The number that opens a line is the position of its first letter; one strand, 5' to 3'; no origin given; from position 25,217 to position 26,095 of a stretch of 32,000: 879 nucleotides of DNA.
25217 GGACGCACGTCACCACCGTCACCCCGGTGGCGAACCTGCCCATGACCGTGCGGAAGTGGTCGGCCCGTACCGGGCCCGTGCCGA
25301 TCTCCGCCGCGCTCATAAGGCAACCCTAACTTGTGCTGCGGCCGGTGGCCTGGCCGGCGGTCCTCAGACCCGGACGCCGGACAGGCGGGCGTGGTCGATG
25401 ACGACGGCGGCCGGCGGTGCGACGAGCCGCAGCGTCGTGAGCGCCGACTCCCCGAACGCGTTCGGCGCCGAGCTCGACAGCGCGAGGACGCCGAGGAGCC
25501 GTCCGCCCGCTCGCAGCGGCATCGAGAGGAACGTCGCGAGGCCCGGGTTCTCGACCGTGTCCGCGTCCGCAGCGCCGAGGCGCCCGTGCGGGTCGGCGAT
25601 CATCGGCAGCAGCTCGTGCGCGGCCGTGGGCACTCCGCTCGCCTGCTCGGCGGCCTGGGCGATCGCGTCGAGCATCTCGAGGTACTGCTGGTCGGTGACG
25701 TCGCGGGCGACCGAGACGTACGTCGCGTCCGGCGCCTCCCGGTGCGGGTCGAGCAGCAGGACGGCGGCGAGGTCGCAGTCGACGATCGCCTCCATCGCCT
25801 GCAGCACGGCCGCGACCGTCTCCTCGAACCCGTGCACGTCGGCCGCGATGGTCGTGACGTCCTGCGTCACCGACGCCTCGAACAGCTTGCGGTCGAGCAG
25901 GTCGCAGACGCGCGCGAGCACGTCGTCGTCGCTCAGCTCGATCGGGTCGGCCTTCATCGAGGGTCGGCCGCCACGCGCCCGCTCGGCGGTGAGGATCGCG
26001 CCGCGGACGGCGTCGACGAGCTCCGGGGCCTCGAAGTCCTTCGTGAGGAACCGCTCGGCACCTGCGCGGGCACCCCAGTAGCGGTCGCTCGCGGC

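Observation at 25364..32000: Orphan Che-like signalling operon: FtsH-like protease, 4-TM protein, CheW, 6-TM MCP, CheA-CheW-REC hybrid and REC-GAF, with no adaptation or motility genes in view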

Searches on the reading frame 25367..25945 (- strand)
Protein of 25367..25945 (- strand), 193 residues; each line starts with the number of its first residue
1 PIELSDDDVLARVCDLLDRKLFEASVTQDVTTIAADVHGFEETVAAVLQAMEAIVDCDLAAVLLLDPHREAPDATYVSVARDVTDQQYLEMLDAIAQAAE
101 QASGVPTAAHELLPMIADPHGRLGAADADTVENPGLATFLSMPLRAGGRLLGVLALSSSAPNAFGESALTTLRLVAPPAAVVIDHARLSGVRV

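Call 31: search_solved_structures(query=window:25367-25945:-, max_evalue=10, show_alignments=2)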
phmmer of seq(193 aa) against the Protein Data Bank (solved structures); distinct sequences matched with E-value up to 10: 11.
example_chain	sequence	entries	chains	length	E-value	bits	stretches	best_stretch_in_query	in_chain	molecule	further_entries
3hcy_A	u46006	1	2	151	0.025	18.2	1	39-176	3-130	Putative two-component sensor histidine kinase protein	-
2vzw_A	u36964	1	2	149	0.033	17.8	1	109-188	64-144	PROBABLE HISTIDINE KINASE RESPONSE REGULATOR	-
1p0z_A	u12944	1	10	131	0.12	16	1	44-100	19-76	Sensor kinase citA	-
2v9a_A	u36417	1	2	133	0.12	16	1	44-100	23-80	SENSOR KINASE CITA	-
2j80_A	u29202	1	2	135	0.12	16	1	44-100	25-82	SENSOR KINASE CITA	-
3k2n_A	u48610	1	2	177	0.17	15.5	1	119-186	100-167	Sigma-54-dependent transcriptional regulator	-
6lnp_B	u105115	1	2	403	0.21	15.2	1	45-87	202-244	Fusion protein of Green fluorescent protein and Sensor histidine kinase CitA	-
6oei_A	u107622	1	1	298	0.34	14.5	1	45-186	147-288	Spindle pole body component SPC42,Sigma-54-dependent transcriptional regulator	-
2qni_A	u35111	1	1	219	0.46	14.1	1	30-151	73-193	Uncharacterized protein Atu0299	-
9mrh_A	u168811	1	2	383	0.71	13.5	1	44-99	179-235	Fluorescence lifetime-readout citrate sensor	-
3ci6_A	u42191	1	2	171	1.3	12.6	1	136-189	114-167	Phosphoenolpyruvate-protein phosphotransferase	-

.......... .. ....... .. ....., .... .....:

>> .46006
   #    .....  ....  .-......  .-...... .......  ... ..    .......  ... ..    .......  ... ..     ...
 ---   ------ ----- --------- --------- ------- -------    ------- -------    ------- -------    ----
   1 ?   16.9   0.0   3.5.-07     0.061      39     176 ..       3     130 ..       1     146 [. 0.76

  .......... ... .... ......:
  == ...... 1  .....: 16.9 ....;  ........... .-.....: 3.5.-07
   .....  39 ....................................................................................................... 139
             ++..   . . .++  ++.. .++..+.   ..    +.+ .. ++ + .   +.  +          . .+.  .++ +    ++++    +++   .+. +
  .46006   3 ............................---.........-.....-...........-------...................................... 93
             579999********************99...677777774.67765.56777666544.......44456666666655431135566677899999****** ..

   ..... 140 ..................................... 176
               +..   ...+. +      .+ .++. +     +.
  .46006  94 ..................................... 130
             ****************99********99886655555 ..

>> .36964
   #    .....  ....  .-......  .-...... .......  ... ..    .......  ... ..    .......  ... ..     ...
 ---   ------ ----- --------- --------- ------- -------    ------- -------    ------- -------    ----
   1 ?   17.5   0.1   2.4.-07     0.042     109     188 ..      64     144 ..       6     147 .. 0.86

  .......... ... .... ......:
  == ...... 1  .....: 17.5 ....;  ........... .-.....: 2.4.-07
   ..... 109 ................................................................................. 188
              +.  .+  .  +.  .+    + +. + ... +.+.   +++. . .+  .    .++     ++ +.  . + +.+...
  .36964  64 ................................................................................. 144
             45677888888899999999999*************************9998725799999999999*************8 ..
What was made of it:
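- The GAF sequence has only marginal PDB matches (E about 0.03, call 31).
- Tried and rejected: The GAF-only sequence against the PDB gave only marginal hits (call 31).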

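Call 79: search_protein_representatives(protein=window:25367-25945:-)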
Query: 193 residues. Proteins with E-value up to 0.001 (for the whole library): 6089; up to 1e-10: 1041; up to 1e-30: 24. The best 150 are listed.
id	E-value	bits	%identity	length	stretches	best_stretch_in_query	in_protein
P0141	5.4e-82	290.7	74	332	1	1-192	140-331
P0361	2.9e-63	229.7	71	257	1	2-191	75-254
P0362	1.3e-59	217.8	66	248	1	6-193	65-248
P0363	1.4e-56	207.9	63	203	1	1-191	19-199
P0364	3.6e-52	193.6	83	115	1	79-192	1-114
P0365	2.4e-48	181.1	64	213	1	26-185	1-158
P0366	1.2e-45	172.3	31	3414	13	131-189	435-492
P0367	1.2e-44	169.0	55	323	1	2-190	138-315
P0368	1.6e-43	165.4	28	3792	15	14-189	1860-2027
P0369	1.5e-38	149.2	72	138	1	1-101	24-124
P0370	9.1e-38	146.7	63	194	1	10-152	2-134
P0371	1.1e-37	146.4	33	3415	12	24-188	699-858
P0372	4.1e-36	141.3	30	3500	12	34-189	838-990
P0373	1.5e-35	139.4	30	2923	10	12-188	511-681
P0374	6.2e-35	137.4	29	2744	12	137-188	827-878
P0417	4.6e-25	105.3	41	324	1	5-190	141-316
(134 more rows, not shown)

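Call 80: find_encoding_contigs(protein=P0417, flank=8000, max_places=2)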
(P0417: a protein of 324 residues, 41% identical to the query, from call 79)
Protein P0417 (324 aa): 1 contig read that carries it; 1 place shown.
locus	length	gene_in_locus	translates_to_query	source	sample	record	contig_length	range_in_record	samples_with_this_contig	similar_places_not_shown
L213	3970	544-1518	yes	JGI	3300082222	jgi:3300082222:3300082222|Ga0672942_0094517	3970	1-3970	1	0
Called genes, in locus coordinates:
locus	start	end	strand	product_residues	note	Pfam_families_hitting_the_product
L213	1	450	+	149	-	?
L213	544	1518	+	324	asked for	PF00072:Response_reg, PF01590:GAF (weak), PF13185:GAF_2, PF13492:GAF_3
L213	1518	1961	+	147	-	PF01584:CheW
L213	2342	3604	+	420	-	PF13506:Glyco_transf_21, PF00535:Glycos_transf_2, PF13641:Glyco_tranf_2_3, PF13632:Glyco_trans_2_3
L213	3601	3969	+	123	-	?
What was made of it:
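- A distant REC-GAF (L213) sits next to CheW and a glycosyltransferase, with no protease in the 4-kb contig (call 80).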

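Call 81: search_protein_families(library=pfam, proteins=[L213:1-450:+, L213:3601-3969:+], max_evalue=0.01)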
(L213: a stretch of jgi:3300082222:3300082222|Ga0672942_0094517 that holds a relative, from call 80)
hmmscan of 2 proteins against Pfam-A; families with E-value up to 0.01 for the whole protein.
L213:1-450:+ (149 aa): 0 families

L213:3601-3969:+ (123 aa): 0 families
